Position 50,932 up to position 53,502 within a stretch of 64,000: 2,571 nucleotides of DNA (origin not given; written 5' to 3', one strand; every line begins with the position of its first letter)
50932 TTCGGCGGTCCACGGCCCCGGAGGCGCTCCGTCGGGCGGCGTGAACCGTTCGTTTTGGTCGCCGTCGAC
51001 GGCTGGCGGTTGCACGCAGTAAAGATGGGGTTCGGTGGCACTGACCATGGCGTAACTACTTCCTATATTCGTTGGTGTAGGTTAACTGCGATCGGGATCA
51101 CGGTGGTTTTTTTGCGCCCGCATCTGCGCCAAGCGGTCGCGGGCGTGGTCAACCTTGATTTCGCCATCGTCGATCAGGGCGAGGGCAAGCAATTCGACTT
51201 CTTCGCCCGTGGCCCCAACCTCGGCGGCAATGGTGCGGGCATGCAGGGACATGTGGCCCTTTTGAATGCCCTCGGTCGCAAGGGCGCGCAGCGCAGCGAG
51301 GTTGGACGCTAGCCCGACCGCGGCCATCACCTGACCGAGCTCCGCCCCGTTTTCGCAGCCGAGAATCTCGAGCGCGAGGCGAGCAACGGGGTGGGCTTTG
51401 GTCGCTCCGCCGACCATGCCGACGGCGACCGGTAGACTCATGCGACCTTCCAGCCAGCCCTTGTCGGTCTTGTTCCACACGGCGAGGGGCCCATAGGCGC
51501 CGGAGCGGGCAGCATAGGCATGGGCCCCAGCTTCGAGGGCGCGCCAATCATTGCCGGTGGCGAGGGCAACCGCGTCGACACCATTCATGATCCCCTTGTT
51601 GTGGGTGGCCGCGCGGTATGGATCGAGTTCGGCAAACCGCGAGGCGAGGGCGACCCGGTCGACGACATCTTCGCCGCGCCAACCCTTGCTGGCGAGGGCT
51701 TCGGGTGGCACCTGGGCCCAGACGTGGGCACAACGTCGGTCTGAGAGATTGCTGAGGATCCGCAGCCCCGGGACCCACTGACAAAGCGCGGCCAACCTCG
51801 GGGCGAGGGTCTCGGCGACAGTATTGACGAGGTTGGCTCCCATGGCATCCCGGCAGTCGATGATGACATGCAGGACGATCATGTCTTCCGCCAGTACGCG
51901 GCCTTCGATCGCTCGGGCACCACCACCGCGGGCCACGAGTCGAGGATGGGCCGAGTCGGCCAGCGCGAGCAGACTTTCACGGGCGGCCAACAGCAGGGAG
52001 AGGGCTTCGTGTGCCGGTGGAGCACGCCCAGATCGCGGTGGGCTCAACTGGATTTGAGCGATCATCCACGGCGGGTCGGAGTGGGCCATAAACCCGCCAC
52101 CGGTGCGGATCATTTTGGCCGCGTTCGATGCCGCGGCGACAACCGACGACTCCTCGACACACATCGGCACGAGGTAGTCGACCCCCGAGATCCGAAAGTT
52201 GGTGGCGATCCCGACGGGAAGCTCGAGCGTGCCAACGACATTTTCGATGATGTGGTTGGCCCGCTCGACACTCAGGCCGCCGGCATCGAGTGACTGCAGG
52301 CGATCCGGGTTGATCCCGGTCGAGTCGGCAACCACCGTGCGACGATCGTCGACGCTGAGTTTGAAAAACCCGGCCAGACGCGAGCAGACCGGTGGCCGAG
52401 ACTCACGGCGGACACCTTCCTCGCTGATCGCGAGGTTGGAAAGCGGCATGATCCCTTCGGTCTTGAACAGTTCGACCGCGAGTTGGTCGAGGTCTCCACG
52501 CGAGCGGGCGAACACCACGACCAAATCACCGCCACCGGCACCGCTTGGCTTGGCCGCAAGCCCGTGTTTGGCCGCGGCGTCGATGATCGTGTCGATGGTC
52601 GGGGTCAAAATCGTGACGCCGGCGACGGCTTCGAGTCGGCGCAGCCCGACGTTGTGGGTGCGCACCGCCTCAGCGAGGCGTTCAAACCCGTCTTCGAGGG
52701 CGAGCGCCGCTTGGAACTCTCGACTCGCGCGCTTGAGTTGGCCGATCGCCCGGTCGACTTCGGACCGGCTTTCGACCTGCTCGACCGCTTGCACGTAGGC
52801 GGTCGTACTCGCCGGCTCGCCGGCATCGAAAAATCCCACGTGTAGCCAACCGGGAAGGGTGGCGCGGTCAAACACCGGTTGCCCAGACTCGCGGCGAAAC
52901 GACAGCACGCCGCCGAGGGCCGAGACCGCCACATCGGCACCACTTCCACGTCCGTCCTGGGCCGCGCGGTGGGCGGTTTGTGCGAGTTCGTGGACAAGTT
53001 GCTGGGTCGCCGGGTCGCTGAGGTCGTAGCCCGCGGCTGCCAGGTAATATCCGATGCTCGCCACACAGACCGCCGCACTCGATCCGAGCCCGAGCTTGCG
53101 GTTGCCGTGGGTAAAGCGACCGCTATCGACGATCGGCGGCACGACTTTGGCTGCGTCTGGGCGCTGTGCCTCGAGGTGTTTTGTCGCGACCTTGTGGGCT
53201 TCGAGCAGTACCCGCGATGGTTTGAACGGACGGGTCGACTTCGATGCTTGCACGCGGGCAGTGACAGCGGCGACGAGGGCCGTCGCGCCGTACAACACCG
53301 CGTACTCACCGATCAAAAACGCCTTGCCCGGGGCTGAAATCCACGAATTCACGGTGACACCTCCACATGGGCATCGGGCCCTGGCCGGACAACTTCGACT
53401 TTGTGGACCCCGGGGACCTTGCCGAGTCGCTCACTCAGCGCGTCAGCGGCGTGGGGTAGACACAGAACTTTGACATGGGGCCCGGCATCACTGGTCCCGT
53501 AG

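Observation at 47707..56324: Mevalonate pathway operon fused to squalene biosynthesis (fni-mvk-mvaD-[PMK::HMGR]-hpnC-hpnD-hpnE), including a phosphomevalonate kinase/HMG-CoA reductase fusion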

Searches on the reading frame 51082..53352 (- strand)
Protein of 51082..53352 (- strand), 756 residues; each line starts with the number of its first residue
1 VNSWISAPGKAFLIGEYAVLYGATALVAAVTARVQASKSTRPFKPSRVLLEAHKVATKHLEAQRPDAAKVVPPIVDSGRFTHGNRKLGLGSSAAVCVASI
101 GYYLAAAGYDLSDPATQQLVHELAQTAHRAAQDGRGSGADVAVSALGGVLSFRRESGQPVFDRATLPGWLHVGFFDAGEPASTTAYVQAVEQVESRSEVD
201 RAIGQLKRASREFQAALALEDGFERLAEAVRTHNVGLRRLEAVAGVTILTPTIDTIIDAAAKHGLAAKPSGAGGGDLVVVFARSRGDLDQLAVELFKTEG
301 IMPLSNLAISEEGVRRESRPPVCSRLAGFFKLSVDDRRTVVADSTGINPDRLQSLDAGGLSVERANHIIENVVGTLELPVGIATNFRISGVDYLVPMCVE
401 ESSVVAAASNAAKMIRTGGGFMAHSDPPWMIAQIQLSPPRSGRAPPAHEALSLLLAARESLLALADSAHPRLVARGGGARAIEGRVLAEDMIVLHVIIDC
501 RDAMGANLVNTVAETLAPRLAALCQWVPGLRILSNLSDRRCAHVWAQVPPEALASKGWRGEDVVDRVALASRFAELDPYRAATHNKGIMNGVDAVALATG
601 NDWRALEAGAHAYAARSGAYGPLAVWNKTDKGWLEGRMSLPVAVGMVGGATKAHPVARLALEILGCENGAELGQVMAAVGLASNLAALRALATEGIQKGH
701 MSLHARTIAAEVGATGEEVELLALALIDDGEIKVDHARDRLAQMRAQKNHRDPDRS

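Call 3: search_protein_families(library=pfam, proteins=[window:51082-53352:-])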
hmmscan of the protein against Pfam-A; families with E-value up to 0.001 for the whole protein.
window:51082-53352:- (756 aa): 3 families
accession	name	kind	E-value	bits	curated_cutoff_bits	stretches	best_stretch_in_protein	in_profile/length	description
PF00368.23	HMG-CoA_red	-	5.3e-103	345.3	27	1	334-705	2-368/368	Hydroxymethylglutaryl-coenzyme A reductase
PF08544.19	GHMP_kinases_C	-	1.3e-09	38.7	21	1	222-295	9-79/85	GHMP kinases C terminal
PF00288.32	GHMP_kinases_N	-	5.6e-07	30.1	22.3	1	86-148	29-87/87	GHMP kinases N terminal domain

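Call 4: search_protein_families(library=ncbifam, proteins=[window:51082-53352:-])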
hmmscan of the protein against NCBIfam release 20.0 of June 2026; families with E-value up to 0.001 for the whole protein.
window:51082-53352:- (756 aa): 8 families
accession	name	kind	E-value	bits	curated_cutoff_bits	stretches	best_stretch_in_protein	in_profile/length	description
TIGR00532.1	HMG_CoA_R_NAD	equivalog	2.4e-108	362.9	259.95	1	322-705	20-395/395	hydroxymethylglutaryl-CoA reductase, degradative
TIGR00549.1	mevalon_kin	equivalog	1.8e-29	103.1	163.05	1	7-279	1-274/276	mevalonate kinase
TIGR01220.1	Pmev_kin_Gr_pos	equivalog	4.9e-26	91.6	165.7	2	172-305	218-351/358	phosphomevalonate kinase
NF040957.1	Arch_PMK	equivalog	7e-19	68.5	500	1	5-291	2-293/316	phosphomevalonate kinase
NF003036.0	PRK03926.1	equivalog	3.5e-18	65.7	403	1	5-317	4-299/302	mevalonate kinase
TIGR00533.1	HMG_CoA_R_NADP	equivalog_domain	1.2e-15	57.4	441.8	1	333-520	29-210/402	hydroxymethylglutaryl-CoA reductase (NADPH)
TIGR01219.1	Pmev_kin_ERG8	equivalog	3.4e-12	46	376.95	1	85-150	153-227/456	phosphomevalonate kinase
TIGR00920.1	2A060605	subfamily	1.4e-08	33.4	778.35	1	351-541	506-686/887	hydroxymethylglutaryl-CoA reductase (NADPH)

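Call 7: find_homologous_proteins(query=window:51082-53352:-)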
Query window:51082-53352:- (756 aa): 815 proteins with E <= 0.001 among 8000 candidates; the best 120 are listed.
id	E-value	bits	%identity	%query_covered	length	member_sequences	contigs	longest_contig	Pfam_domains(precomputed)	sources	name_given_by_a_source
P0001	0.0e+0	1651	100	100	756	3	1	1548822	PF00368.24,PF00288.33,PF08544.19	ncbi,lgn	-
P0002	0.0e+0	1233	77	100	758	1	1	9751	PF00368.24,PF00288.33,PF08544.19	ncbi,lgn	-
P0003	0.0e+0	1145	77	91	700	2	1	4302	PF00368.24,PF00288.33,PF08544.19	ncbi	ncbi:MAG: hydroxymethylglutaryl-CoA reductase, degradative, partial [Nannocystaceae bacterium]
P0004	1.4e-263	895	60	98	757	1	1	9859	PF00368.24,PF08544.19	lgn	-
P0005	2.6e-262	891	60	98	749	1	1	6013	PF00368.24,PF08544.19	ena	-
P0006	8.0e-262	889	61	98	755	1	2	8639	PF00368.24,PF00288.33,PF08544.19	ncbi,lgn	-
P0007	2.6e-261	887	60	98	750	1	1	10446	PF00368.24,PF00288.33,PF08544.19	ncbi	-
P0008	6.8e-261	886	60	98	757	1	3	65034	PF00368.24,PF00288.33,PF08544.19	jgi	jgi:degradative hydroxymethylglutaryl-CoA reductase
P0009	7.4e-261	886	61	98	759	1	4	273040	PF00368.24,PF00288.33,PF08544.19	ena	-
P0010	1.1e-260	885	60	99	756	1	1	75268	PF00368.24,PF00288.33,PF08544.19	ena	-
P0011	1.5e-260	885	61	98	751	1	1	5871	PF00368.24,PF00288.33,PF08544.19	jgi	jgi:degradative hydroxymethylglutaryl-CoA reductase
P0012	2.5e-260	884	60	98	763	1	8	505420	PF00368.24,PF08544.19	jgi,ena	-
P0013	4.7e-260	883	60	98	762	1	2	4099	PF00368.24,PF08544.19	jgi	jgi:degradative hydroxymethylglutaryl-CoA reductase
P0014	7.6e-260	883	60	99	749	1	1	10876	PF00368.24,PF08544.19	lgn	-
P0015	2.7e-259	881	60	98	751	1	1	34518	PF00368.24,PF08544.19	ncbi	-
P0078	6.4e-247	840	58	99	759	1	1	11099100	PF00368.24,PF08544.19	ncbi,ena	-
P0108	6.8e-240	817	56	98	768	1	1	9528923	PF00368.24,PF00288.33,PF08544.19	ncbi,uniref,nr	ncbi:hydroxymethylglutaryl-CoA reductase, degradative [Pseudenhygromyxa sp. WMMC2535]|uniref:hydroxy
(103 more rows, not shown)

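Call 13: find_encoding_contigs(protein=P0001, flank=10000, max_places=3)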
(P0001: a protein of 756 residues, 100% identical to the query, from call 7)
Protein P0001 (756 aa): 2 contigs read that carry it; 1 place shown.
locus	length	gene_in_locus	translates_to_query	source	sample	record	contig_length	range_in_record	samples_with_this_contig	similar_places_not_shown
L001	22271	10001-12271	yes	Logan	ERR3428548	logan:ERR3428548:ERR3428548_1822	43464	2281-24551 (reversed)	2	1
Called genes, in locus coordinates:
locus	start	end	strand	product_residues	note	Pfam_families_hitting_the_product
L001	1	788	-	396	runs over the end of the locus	PF13453:Zn_ribbon_TFIIB (faint), PF01694:Rhomboid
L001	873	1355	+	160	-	-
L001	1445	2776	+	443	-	PF13948:DUF4215 (weak), PF01410:COLFI (weak)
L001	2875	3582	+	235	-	PF14234:DUF4336 (weak)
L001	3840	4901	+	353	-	-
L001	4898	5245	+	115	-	-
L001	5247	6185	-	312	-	PF00749:tRNA-synt_1c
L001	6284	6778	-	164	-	-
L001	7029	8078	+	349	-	PF01070:FMN_dh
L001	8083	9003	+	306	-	PF00288:GHMP_kinases_N, PF08544:GHMP_kinases_C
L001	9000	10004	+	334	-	PF22700:MVD-like_N, PF00288:GHMP_kinases_N (weak), PF18376:MDD_C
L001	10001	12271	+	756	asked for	PF00288:GHMP_kinases_N (weak), PF08544:GHMP_kinases_C, PF00368:HMG-CoA_red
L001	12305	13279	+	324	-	PF00494:SQS_PSY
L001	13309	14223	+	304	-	PF00494:SQS_PSY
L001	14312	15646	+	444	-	PF00890:FAD_binding_2 (faint), PF01266:DAO (weak), PF01593:Amino_oxidase, PF07992:Pyr_redox_2 (faint), PF12831:FAD_oxidored (weak), PF13450:NAD_binding_8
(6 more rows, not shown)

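Call 17: find_related_loci(query=A1, collection=genome_contigs, flank=10000)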
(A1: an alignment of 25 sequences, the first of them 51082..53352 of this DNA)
Query A1 (756 aa) in genome_contigs; peptide patterns used: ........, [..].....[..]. (x = any residue, [..] = any of these).
600 stretches matched a pattern (row limit reached: there are more); 595 encode a relative of the query (tblastn E <= 1e-3); the best 80 are kept; 80 distinct loci.
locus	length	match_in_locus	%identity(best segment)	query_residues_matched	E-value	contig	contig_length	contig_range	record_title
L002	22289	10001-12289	55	5-748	0e+0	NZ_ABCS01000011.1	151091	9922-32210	Plesiocystis pacifica SIR-1 1103186006224, whole genome shotgun sequence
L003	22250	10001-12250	58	2-749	0e+0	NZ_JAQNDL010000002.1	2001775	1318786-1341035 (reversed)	Nannocystis bainbridge strain BB15-2 000002Farrow, whole genome shotgun sequence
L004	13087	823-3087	54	5-746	0e+0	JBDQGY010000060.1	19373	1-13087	MAG: Nannocystaceae bacterium isolate SFB_27D_18OOND_coas_125 k141_2875508_length_19373_cov_56.7674, whole genome shotgu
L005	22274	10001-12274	56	2-749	0e+0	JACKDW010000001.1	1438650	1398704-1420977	MAG: Myxococcales bacterium isolate HK-STAS-MYXO-17 HK-STAS-MYXO-17_1, whole genome shotgun sequence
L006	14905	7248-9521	45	6-745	3e-157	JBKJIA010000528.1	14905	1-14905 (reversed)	MAG: Polyangiales bacterium isolate ant_bin.134 S1Ck117_3642277_flag_0_multi_12.9919_len_14905, whole genome shotgun seq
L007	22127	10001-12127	45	5-747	1e-154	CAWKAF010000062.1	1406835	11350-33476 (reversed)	MAG: uncultured delta proteobacterium isolate MFD03399.bin.2.8 genome assembly, contig: contig_6047, whole genome shotgu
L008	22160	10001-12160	45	5-747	1e-152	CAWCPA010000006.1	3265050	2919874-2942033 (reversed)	MAG: uncultured delta proteobacterium isolate MFD09495.bin.1.134 genome assembly, contig: contig_421, whole genome shotg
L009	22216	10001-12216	57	5-748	6e-135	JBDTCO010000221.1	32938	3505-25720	MAG: Polyangia bacterium isolate cluster2_bin.158 k127_6168235, whole genome shotgun sequence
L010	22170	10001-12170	56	7-744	2e-136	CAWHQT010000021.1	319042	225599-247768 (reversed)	MAG: uncultured delta proteobacterium isolate MFD04540.bin.1.13 genome assembly, contig: contig_8729, whole genome shotg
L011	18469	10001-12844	40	6-747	2e-132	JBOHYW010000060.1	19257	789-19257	MAG: Rhodanobacteraceae bacterium isolate SE1508_metabat2.bin.29_sub NODE_476_length_19257_cov_1.928332, whole genome sh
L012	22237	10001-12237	55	5-746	4e-147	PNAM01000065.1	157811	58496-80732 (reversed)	MAG: Myxococcales bacterium isolate palsa_1104 73.20110800_P1D.52_contig_4153, whole genome shotgun sequence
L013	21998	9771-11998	54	5-753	2e-130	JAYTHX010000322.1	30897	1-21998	MAG: Polyangiaceae bacterium isolate GFS_2591 GFS_2591_321, whole genome shotgun sequence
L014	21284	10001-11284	55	325-752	4e-130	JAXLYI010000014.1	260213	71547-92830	MAG: Polyangiales bacterium isolate STL-MYX9 C4.55.fa-14, whole genome shotgun sequence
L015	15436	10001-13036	38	1-747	2e-129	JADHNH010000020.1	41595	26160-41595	MAG: Nevskia sp. isolate BS301-5m-G63 BS301-5m-C1021, whole genome shotgun sequence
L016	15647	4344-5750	50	279-744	2e-129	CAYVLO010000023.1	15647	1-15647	MAG TPA_asm: uncultured Anaerolineaceae bacterium isolate SRP241341_co1_181 genome assembly, contig: NODE_4174_length_15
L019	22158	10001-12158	55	5-738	9e-141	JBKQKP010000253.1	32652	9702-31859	MAG: Polyangiaceae bacterium isolate CRr1A1B1C__bin_81 CRr1A1B1C_000000270073, whole genome shotgun sequence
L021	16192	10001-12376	38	7-754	4e-127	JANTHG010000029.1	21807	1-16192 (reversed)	MAG: Calditrichaceae bacterium isolate bin20020 c_000000000255, whole genome shotgun sequence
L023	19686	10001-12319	40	6-747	2e-126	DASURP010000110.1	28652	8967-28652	MAG TPA_asm: Rhodanobacteraceae bacterium isolate SMAG_U1710 k141_630938, whole genome shotgun sequence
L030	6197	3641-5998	37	6-747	2e-124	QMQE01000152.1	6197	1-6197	MAG: Acidobacteria bacterium isolate B50_G9 B50_Guay9_scaffold_21957, whole genome shotgun sequence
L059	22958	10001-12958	38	6-756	8e-126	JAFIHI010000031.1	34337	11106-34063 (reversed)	MAG: Nakamurella sp. isolate HJP_bin23 k141_23637, whole genome shotgun sequence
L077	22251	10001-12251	49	9-747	2e-119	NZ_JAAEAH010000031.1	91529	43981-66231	Myxococcus sp. CA023 NODE_31_length_91529_cov_60.5358, whole genome shotgun sequence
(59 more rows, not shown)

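Call 21: search_protein_families(library=ncbifam, proteins=[L077:13270-14346:+, L019:9989-10897:+, L023:9986-11011:+, L021:9983-11050:+, L059:9986-11101:+, L030:3623-4711:+, L012:9989-10948:+, L006:7233-8240:+], max_evalue=0.00001)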
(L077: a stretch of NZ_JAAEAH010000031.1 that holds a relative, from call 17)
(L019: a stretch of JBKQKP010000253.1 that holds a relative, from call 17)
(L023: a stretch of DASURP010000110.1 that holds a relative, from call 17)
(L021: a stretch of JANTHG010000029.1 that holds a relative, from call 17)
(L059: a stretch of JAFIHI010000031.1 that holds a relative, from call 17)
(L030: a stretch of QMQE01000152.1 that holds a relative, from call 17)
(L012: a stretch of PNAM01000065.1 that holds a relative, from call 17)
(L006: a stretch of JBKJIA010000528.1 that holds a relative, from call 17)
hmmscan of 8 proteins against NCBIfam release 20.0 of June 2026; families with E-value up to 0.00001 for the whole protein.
L077:13270-14346:+ (359 aa): 4 families
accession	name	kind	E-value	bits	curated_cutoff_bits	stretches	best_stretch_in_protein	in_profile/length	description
TIGR01220.1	Pmev_kin_Gr_pos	equivalog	5.5e-27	94.7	165.7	1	6-329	4-346/358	phosphomevalonate kinase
TIGR00549.1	mevalon_kin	equivalog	3e-17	63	163.05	1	7-311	1-275/276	mevalonate kinase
NF040957.1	Arch_PMK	equivalog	1.5e-13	50.9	500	1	107-316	88-291/316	phosphomevalonate kinase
NF003036.0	PRK03926.1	equivalog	1.3e-11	44.2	403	0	5-173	4-152/302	mevalonate kinase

L019:9989-10897:+ (303 aa): 5 families
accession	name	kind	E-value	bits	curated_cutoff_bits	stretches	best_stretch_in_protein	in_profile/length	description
TIGR01220.1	Pmev_kin_Gr_pos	equivalog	6.2e-33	114.3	165.7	2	147-292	207-353/358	phosphomevalonate kinase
TIGR00549.1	mevalon_kin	equivalog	1.6e-23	83.6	163.05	1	73-228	93-241/276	mevalonate kinase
NF040957.1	Arch_PMK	equivalog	4.5e-17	62.5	500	1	67-271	86-289/316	phosphomevalonate kinase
NF003036.0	PRK03926.1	equivalog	9.7e-15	54.4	403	1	74-263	89-261/302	mevalonate kinase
TIGR01219.1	Pmev_kin_ERG8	equivalog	1.2e-08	34.3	376.95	0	69-138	151-230/456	phosphomevalonate kinase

L023:9986-11011:+ (342 aa): 4 families
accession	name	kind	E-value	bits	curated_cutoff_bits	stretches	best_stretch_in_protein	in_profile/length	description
TIGR01220.1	Pmev_kin_Gr_pos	equivalog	5.7e-23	81.6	165.7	2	3-174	1-177/358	phosphomevalonate kinase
TIGR00549.1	mevalon_kin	equivalog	1.7e-22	80.2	163.05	1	7-265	1-241/276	mevalonate kinase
NF003036.0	PRK03926.1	equivalog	9.1e-14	51.2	403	1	117-301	89-262/302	mevalonate kinase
NF040957.1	Arch_PMK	equivalog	1.2e-10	41.4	500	0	83-332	62-310/316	phosphomevalonate kinase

L021:9983-11050:+ (356 aa): 6 families
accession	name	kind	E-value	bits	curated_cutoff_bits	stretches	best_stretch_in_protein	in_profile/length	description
TIGR01220.1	Pmev_kin_Gr_pos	equivalog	6.8e-38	130.6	165.7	1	3-347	1-357/358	phosphomevalonate kinase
TIGR00549.1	mevalon_kin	equivalog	4.6e-24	85.4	163.05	1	7-313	1-271/276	mevalonate kinase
NF040957.1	Arch_PMK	equivalog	6.9e-24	84.9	500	1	86-342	58-307/316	phosphomevalonate kinase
NF003036.0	PRK03926.1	equivalog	3.1e-17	62.6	403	1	2-262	1-215/302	mevalonate kinase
TIGR01219.1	Pmev_kin_ERG8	equivalog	3.7e-09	36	376.95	0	121-185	153-229/456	phosphomevalonate kinase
NF040656.1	GHMP_GYDIA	hypoth_equivalog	1.9e-06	27.3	225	0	6-190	3-165/299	GYDIA family GHMP kinase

L059:9986-11101:+ (372 aa): 5 families
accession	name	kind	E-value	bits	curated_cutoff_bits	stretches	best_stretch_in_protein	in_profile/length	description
TIGR01220.1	Pmev_kin_Gr_pos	equivalog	9.8e-28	97.2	165.7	3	216-336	208-328/358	phosphomevalonate kinase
TIGR00549.1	mevalon_kin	equivalog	2.9e-20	72.9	163.05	1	7-330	1-270/276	mevalonate kinase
NF040957.1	Arch_PMK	equivalog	6.1e-18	65.4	500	1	139-360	84-307/316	phosphomevalonate kinase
NF003036.0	PRK03926.1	equivalog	1.1e-13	51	403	1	3-50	2-48/302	mevalonate kinase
TIGR01219.1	Pmev_kin_ERG8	equivalog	3.2e-06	26.3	376.95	0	141-170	149-178/456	phosphomevalonate kinase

L030:3623-4711:+ (363 aa): 5 families
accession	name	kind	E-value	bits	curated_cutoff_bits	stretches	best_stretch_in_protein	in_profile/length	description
TIGR01220.1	Pmev_kin_Gr_pos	equivalog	4.7e-33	114.7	165.7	2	7-191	4-179/358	phosphomevalonate kinase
TIGR00549.1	mevalon_kin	equivalog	5.1e-25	88.5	163.05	1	8-317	1-270/276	mevalonate kinase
NF003036.0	PRK03926.1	equivalog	1.1e-17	64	403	1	5-358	3-300/302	mevalonate kinase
NF040957.1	Arch_PMK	equivalog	9.6e-17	61.5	500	1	102-333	71-296/316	phosphomevalonate kinase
TIGR01219.1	Pmev_kin_ERG8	equivalog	1.8e-14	53.5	376.95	1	122-186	153-226/456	phosphomevalonate kinase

L012:9989-10948:+ (320 aa): 5 families
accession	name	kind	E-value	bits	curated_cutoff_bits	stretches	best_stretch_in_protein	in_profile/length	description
TIGR01220.1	Pmev_kin_Gr_pos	equivalog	1.5e-37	129.5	165.7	2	160-307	205-352/358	phosphomevalonate kinase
TIGR00549.1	mevalon_kin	equivalog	1.4e-27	96.9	163.05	1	7-277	1-270/276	mevalonate kinase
NF040957.1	Arch_PMK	equivalog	1.2e-23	84.1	500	1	5-307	2-307/316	phosphomevalonate kinase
NF003036.0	PRK03926.1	equivalog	1.3e-17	63.9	403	1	6-317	5-299/302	mevalonate kinase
TIGR01219.1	Pmev_kin_ERG8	equivalog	6e-14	51.8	376.95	1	89-155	153-230/456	phosphomevalonate kinase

L006:7233-8240:+ (336 aa): 5 families
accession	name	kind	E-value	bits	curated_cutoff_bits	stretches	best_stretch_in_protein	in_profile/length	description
TIGR01220.1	Pmev_kin_Gr_pos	equivalog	2.1e-33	115.8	165.7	2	169-313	208-352/358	phosphomevalonate kinase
TIGR00549.1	mevalon_kin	equivalog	1e-21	77.7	163.05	1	7-288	1-275/276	mevalonate kinase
NF003036.0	PRK03926.1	equivalog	2.2e-13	50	403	1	3-305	2-281/302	mevalonate kinase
NF040957.1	Arch_PMK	equivalog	1.1e-10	41.6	500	1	5-290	2-287/316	phosphomevalonate kinase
NF002288.1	PRK01212.1-4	equivalog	1.3e-07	31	194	1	88-192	83-181/303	homoserine kinase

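Call 28: list_cluster_members(proteins=[P0001, P0002])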
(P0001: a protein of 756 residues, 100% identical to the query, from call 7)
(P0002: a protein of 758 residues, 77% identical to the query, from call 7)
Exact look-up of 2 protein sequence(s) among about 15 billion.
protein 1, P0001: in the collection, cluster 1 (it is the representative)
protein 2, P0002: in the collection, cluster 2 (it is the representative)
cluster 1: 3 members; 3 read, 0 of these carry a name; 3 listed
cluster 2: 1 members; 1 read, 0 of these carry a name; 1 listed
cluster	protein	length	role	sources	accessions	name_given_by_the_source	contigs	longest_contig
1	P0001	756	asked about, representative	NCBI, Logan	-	-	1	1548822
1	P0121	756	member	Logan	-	-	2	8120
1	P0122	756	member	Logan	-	-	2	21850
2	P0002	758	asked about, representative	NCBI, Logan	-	-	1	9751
